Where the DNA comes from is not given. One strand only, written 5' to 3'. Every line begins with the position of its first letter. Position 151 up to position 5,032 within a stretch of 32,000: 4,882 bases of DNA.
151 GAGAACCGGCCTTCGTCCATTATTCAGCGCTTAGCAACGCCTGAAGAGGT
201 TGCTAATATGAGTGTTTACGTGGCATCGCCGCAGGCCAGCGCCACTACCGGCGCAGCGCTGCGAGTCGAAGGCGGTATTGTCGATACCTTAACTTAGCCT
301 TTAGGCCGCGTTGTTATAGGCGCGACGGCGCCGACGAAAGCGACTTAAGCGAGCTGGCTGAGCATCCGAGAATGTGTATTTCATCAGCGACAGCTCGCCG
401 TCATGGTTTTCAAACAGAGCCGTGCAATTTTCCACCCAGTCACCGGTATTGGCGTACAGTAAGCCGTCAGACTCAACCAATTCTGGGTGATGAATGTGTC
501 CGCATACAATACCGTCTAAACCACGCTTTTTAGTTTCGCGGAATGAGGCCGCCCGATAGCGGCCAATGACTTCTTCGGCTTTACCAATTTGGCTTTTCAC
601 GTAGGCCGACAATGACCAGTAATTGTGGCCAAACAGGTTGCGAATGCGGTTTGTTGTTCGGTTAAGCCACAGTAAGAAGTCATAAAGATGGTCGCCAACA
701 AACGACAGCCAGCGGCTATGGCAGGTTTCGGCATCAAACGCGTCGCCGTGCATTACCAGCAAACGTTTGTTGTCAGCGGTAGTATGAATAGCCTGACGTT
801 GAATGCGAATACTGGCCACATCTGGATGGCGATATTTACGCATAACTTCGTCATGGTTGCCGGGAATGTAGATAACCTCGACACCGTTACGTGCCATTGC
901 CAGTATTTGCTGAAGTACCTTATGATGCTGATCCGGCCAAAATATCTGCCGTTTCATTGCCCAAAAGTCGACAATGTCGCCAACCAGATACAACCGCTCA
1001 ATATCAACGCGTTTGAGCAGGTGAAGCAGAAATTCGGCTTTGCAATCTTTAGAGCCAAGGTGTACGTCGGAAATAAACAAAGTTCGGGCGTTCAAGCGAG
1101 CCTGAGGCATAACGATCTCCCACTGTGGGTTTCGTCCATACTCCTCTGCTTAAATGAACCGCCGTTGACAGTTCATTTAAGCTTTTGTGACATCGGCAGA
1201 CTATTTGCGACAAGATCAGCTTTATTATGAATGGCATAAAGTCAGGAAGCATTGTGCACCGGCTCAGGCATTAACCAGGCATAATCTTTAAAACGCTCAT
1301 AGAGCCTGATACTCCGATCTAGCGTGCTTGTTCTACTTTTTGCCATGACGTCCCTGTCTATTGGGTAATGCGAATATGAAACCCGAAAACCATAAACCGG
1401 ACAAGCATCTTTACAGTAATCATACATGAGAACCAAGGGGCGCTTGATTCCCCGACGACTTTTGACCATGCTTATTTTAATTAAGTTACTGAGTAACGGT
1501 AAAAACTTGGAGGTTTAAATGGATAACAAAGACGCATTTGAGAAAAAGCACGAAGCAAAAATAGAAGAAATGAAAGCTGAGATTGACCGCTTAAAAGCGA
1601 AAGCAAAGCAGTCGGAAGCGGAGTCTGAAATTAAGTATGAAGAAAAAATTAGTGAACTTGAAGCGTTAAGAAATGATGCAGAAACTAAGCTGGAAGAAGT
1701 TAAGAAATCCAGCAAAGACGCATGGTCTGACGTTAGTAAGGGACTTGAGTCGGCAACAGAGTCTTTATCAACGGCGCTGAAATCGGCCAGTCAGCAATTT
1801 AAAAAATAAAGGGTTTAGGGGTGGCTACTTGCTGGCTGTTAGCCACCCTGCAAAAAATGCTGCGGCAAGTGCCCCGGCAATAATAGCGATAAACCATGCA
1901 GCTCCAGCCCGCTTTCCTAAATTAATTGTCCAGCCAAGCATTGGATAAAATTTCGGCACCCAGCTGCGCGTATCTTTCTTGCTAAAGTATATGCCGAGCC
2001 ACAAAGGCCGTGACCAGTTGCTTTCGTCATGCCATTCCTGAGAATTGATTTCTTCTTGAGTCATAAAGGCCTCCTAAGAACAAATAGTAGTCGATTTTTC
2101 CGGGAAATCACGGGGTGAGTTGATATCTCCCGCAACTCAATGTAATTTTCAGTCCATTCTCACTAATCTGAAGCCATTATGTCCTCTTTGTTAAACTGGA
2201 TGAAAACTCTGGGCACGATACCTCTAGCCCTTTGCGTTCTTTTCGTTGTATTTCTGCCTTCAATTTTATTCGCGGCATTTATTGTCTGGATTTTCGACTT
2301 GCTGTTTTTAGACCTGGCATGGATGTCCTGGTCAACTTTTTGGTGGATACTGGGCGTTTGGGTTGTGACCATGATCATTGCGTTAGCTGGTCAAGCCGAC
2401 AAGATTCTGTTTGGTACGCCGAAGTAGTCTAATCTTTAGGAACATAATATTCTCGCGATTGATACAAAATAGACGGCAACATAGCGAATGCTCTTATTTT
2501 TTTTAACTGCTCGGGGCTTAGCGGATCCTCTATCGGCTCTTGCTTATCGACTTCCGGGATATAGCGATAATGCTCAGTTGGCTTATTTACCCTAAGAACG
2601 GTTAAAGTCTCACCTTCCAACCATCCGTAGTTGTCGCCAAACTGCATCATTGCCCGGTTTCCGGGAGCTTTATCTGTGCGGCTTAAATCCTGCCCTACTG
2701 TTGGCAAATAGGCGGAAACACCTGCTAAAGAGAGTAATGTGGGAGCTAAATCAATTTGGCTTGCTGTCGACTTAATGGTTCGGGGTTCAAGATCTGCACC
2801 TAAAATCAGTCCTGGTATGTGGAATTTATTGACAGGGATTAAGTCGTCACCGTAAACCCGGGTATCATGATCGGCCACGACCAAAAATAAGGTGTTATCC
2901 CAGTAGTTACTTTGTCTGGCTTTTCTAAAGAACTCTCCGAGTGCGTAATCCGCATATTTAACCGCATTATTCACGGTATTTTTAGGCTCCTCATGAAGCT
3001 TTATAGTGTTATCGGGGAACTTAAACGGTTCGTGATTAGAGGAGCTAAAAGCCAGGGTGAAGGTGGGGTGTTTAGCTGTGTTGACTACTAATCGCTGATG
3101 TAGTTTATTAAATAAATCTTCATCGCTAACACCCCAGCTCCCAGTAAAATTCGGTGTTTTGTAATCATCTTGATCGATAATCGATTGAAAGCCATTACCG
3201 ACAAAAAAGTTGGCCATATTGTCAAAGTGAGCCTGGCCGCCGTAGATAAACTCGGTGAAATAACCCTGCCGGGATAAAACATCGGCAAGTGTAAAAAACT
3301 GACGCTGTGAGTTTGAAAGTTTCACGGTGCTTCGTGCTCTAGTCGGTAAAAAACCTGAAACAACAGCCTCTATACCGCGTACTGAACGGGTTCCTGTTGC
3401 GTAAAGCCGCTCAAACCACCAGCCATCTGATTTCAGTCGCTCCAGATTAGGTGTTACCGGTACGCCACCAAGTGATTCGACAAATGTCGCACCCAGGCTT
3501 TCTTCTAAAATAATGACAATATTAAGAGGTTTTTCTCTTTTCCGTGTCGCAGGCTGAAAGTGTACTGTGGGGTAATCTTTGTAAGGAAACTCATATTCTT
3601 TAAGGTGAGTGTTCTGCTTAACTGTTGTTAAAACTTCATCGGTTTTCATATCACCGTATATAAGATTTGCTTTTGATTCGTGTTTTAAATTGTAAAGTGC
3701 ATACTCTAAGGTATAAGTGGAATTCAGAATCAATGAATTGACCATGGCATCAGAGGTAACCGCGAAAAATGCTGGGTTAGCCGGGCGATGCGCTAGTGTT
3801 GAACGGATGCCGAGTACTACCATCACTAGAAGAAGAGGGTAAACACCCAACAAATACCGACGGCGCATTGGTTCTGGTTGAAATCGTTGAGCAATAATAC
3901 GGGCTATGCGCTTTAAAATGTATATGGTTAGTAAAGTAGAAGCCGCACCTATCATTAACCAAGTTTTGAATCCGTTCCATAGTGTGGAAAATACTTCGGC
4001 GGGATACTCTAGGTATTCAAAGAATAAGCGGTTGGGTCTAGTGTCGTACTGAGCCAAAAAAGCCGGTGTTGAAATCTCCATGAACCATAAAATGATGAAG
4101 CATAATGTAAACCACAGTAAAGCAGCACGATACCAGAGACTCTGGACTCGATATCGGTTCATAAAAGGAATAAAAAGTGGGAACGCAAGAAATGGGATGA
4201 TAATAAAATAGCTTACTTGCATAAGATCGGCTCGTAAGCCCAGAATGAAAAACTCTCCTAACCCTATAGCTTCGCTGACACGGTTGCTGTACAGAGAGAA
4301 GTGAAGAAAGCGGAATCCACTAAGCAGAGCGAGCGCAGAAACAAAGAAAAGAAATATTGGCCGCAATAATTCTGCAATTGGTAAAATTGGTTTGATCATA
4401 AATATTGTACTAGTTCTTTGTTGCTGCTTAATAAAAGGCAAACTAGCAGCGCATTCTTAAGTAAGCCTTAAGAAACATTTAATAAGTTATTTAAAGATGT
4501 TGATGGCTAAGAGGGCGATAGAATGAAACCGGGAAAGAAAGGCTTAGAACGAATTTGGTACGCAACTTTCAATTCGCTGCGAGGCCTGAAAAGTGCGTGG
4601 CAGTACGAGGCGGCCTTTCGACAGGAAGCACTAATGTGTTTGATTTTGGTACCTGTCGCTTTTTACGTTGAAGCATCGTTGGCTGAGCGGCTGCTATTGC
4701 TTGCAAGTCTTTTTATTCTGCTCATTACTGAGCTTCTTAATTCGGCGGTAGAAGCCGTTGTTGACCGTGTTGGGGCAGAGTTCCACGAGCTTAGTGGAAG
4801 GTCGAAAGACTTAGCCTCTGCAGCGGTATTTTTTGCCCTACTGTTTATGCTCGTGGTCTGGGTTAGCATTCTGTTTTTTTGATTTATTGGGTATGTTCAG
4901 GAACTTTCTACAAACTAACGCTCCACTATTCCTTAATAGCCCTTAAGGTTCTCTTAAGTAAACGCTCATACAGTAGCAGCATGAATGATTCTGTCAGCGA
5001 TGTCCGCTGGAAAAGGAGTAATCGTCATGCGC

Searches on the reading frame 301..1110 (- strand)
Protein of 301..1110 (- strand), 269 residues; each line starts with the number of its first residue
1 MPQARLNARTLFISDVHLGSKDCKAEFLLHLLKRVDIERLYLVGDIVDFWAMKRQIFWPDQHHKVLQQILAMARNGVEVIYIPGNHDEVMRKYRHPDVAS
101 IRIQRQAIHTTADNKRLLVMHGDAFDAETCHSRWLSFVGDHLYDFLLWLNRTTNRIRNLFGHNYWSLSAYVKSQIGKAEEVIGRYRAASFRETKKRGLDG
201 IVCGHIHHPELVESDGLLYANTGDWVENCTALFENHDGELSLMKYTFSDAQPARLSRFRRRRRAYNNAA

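Call 75: search_protein_families(library=pfam, proteins=[window:301-1110:-], max_evalue=0.0001)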
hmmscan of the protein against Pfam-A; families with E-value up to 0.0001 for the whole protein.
window:301-1110:- (269 aa): 2 families
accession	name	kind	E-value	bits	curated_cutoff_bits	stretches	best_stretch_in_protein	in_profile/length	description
PF00149.33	Metallophos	-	3.7e-14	54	21.5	1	9-209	2-191/191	Calcineurin-like phosphoesterase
PF12850.12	Metallophos_2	-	1.7e-11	44.8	27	1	11-123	4-90/154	Calcineurin-like phosphoesterase superfamily domain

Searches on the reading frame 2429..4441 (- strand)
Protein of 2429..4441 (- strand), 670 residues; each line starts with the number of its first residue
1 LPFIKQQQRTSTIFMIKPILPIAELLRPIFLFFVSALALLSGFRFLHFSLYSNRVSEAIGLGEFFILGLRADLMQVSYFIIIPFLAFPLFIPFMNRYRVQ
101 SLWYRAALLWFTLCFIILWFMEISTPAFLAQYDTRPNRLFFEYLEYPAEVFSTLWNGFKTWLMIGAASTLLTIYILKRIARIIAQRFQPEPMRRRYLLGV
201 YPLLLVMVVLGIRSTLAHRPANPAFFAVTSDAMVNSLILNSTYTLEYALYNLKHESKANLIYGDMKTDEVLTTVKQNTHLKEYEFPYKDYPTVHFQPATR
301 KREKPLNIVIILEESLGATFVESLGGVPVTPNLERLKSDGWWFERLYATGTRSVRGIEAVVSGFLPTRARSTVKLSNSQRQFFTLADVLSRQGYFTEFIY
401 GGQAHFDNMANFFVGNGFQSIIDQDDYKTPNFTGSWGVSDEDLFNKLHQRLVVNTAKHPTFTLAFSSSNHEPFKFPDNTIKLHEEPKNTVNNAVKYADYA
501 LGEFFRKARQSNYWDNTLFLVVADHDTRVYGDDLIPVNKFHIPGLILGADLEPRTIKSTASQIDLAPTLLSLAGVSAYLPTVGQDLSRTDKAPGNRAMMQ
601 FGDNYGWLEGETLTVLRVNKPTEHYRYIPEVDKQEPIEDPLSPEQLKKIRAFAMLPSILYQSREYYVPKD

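Call 3: search_protein_families(library=pfam, proteins=[window:2429-4441:-], max_evalue=0.01)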
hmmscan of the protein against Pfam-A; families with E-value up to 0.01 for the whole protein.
window:2429-4441:- (670 aa): 2 families
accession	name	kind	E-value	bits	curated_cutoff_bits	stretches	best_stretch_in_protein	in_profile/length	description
PF00884.28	Sulfatase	-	2.1e-46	159.1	25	1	307-575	2-301/301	Sulfatase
PF01663.27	Phosphodiest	-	0.0035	17.4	23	0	477-525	171-219/342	Type I phosphodiesterase / nucleotide pyrophosphatase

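Call 4: search_protein_families(library=ncbifam, proteins=[window:2429-4441:-], max_evalue=0.01)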
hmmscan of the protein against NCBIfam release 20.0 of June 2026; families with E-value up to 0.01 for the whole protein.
window:2429-4441:- (670 aa): 7 families
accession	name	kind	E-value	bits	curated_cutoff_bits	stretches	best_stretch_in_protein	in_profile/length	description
NF009027.0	PRK12363.1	equivalog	1.7e-23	83.2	572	1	290-598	139-467/703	phosphoglycerol transferase I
NF053595.1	LptchSynLtaSGpos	equivalog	1.1e-16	60.5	970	1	302-586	234-540/626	lipoteichoic acid synthase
NF003000.0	PRK03776.1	equivalog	5e-15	54.6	574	1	288-576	144-448/763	phosphatidylglycerol--membrane-oligosaccharide glycerophosphotransferase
TIGR03417.1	chol_sulfatase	equivalog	6.6e-13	48.3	433.45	2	307-407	4-104/500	choline-sulfatase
NF038075.1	fam_STM4013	hypoth_equivalog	6.4e-09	35.6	250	1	330-534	32-240/261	STM4013/SEN3800 family hydrolase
NF010322.0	PRK13759.1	equivalog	0.00072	18.2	481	0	302-406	4-107/486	arylsulfatase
NF045661.1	HdlasePehA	equivalog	0.0019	16.9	900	0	494-577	288-379/506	phosphoric/sulfuric ester hydrolase PehA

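Call 85: search_solved_structures(query=window:2429-4399:-, max_evalue=0.00001)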
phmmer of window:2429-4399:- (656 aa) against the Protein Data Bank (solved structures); distinct sequences matched with E-value up to 0.00001: 9.
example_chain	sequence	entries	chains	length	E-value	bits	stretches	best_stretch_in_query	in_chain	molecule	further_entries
3lxq_A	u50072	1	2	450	1.4e-135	456.5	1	204-651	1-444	Uncharacterized protein VP1736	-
4uop_A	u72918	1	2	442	2.9e-14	55.7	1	290-563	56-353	LIPOTEICHOIC ACID PRIMASE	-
2w8d_A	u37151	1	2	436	3.3e-11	45.6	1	291-567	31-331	PROCESSED GLYCEROL PHOSPHATE LIPOTEICHOIC ACID SYNTHASE 2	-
4uoo_A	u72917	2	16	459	6.2e-07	31.5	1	289-572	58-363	LIPOTEICHOIC ACID SYNTHASE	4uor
7p26_AAA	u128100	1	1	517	1.9e-06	29.9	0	286-382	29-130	Putative arylsulfatase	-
6fny_A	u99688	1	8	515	2.8e-06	29.3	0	480-563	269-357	Choline-sulfatase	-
7pth_A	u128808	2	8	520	3e-06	29.2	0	480-563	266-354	Choline sulfatase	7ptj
2w5r_A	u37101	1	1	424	5.7e-06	28.3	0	290-563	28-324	PROCESSED GLYCEROL PHOSPHATE LIPOTEICHOIC ACID SYNTHASE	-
2w5q_A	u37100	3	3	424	6.9e-06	28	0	290-563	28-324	PROCESSED GLYCEROL PHOSPHATE LIPOTEICHOIC ACID SYNTHASE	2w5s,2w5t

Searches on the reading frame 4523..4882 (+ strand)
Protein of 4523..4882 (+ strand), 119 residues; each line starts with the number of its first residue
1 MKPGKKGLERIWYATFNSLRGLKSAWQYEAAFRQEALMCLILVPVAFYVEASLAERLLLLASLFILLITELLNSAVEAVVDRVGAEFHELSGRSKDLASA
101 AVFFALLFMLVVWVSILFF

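Call 3: search_protein_families(library=pfam, proteins=[window:4523-4882:+], max_evalue=0.01)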
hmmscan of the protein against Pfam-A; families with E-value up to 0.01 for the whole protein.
window:4523-4882:+ (119 aa): 1 family
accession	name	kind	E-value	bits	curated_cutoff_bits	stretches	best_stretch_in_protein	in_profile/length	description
PF01219.24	DAGK_prokar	-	1.7e-32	111.8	22.3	1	17-117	2-102/102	Prokaryotic diacylglycerol kinase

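Call 4: search_protein_families(library=ncbifam, proteins=[window:4523-4882:+], max_evalue=0.01)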
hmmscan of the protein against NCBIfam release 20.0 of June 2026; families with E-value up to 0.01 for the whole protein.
window:4523-4882:+ (119 aa): 1 family
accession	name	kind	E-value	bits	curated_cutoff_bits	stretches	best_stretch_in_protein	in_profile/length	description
NF010178.0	PRK13657.1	equivalog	0.0042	15.6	733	1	36-98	140-202/588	glucan ABC transporter ATP-binding protein/ permease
